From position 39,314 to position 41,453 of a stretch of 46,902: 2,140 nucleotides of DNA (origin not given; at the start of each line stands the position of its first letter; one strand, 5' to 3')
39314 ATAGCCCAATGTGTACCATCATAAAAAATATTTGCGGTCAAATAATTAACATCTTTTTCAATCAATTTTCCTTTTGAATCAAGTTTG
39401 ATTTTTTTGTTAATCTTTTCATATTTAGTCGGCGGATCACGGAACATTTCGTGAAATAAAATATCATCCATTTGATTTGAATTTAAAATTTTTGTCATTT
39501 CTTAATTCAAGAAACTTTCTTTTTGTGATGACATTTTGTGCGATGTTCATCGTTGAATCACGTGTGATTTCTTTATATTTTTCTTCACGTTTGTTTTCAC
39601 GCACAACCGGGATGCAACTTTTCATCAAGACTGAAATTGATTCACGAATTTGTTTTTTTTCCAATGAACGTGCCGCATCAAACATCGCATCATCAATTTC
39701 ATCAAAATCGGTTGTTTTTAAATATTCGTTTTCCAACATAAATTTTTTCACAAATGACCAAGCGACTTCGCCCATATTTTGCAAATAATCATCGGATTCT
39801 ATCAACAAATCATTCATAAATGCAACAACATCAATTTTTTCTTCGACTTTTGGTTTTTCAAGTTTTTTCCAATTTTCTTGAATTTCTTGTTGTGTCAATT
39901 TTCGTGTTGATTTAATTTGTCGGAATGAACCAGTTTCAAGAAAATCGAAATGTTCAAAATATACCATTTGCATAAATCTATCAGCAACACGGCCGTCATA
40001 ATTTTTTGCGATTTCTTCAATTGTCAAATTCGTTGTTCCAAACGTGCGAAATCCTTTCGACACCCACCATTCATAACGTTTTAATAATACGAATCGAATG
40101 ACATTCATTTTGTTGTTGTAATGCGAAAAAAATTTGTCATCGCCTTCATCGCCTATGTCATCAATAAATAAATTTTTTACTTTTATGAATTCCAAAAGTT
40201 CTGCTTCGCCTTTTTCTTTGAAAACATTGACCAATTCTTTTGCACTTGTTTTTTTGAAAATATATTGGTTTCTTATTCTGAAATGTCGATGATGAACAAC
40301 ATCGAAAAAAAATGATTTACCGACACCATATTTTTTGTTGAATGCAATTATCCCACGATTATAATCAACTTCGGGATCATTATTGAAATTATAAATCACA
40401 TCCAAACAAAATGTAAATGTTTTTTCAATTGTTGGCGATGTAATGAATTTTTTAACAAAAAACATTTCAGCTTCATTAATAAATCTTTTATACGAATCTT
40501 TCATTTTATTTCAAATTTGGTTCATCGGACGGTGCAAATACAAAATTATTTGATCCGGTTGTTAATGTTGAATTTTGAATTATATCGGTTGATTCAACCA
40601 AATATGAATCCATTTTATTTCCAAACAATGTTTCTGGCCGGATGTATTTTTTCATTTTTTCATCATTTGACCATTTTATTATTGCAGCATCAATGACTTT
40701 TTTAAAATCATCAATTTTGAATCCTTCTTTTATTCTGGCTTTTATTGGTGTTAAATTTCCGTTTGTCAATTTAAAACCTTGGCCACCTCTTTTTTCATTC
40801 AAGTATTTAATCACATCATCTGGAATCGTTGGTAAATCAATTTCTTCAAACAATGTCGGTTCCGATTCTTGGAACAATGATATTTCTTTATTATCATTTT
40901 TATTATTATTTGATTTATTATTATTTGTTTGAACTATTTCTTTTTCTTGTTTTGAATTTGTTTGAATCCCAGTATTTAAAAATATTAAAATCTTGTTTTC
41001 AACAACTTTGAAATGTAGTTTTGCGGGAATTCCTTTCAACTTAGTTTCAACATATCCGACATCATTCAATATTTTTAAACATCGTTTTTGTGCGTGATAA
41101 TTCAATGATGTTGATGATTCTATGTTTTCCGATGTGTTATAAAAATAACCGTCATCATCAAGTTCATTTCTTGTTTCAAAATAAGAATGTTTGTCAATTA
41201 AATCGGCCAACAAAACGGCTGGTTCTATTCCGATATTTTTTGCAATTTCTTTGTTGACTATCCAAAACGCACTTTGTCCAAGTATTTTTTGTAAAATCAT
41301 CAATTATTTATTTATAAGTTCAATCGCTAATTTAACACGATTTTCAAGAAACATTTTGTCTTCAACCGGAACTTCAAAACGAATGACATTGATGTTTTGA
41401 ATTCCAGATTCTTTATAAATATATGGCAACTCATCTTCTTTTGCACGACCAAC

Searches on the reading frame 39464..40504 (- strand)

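Call 10: search_protein_families(library=pfam, max_evalue=1, proteins=[window:39464-40504:-])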
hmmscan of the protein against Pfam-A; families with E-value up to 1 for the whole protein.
window:39464-40504:- (346 aa): 1 family
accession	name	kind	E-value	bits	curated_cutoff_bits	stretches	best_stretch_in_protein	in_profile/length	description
PF24849.1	DUF7724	-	0.058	13.9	27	1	217-248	53-84/88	Domain of unknown function (DUF7724)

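Call 11: search_protein_families(library=phrogs, max_evalue=1, proteins=[window:39464-40504:-])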
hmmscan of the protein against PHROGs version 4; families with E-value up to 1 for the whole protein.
window:39464-40504:- (346 aa): 7 families
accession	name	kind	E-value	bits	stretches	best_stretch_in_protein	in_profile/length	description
phrog_14628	-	unknown function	2e-243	807.8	1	1-346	1-346/346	-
phrog_50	-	DNA, RNA and nucleotide metabolism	8.6e-14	52.5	1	22-269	344-534/570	DnaC-like helicase loader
phrog_3277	-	DNA, RNA and nucleotide metabolism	3.1e-08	34.6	1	58-199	18-157/168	DnaC-like helicase loader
phrog_15321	-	unknown function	0.0033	18.6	1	107-180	6-75/93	-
phrog_26922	-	DNA, RNA and nucleotide metabolism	0.047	15.3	1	105-185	8-78/92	DnaC-like helicase loader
phrog_2355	-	unknown function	0.13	13.6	0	265-322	65-117/146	-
phrog_31150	-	unknown function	0.13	13.1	1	164-209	63-107/166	-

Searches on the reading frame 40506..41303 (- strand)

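Call 10: search_protein_families(library=pfam, max_evalue=1, proteins=[window:40506-41303:-])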
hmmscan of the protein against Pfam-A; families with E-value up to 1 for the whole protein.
window:40506-41303:- (265 aa): 2 families
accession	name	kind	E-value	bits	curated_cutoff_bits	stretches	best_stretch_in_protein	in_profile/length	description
PF09524.15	Phg_2220_C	-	2.9e-22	78.9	27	1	164-235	1-72/73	Conserved phage C-terminus (Phg_2220_C)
PF18021.7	Agglutinin_C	-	0.054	14.4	26.8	1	187-219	21-52/93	Agglutinin C-terminal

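Call 11: search_protein_families(library=phrogs, max_evalue=1, proteins=[window:40506-41303:-])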
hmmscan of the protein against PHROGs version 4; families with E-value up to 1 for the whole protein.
window:40506-41303:- (265 aa): 14 families
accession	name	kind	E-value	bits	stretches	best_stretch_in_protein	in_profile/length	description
phrog_428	-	DNA, RNA and nucleotide metabolism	1.6e-52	180.2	1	1-262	78-334/455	replication initiation protein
phrog_1163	-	unknown function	1.3e-24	88.3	1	49-245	46-258/273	-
phrog_20981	-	unknown function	2.6e-14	54.6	1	107-239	119-255/293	-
phrog_22793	-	unknown function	1.3e-13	52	1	162-239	60-137/177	-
phrog_9773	-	DNA, RNA and nucleotide metabolism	4.5e-11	44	1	19-140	19-137/288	replication initiation O-like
phrog_1347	-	unknown function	2.7e-10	40.6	1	22-140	20-135/417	-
phrog_1701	-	DNA, RNA and nucleotide metabolism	4.3e-09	37.6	1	117-235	168-296/323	DnaD-like helicase loader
phrog_678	-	DNA, RNA and nucleotide metabolism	8.5e-05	23.3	1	17-186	68-201/346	replication initiation O-like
phrog_7387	-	transcription regulation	0.002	19.3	1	65-138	36-108/111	transcriptional regulator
phrog_20827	-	unknown function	0.0025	18.5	1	155-238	76-162/252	-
phrog_18215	-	unknown function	0.013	16.3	1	16-94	7-78/177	-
phrog_11233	-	DNA, RNA and nucleotide metabolism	0.013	15.9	1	15-123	5-118/297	replication initiation protein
phrog_1456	-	DNA, RNA and nucleotide metabolism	0.14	12.2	1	58-148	48-133/365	DNA binding protein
phrog_25473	-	unknown function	0.67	11.1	1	113-166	4-59/80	-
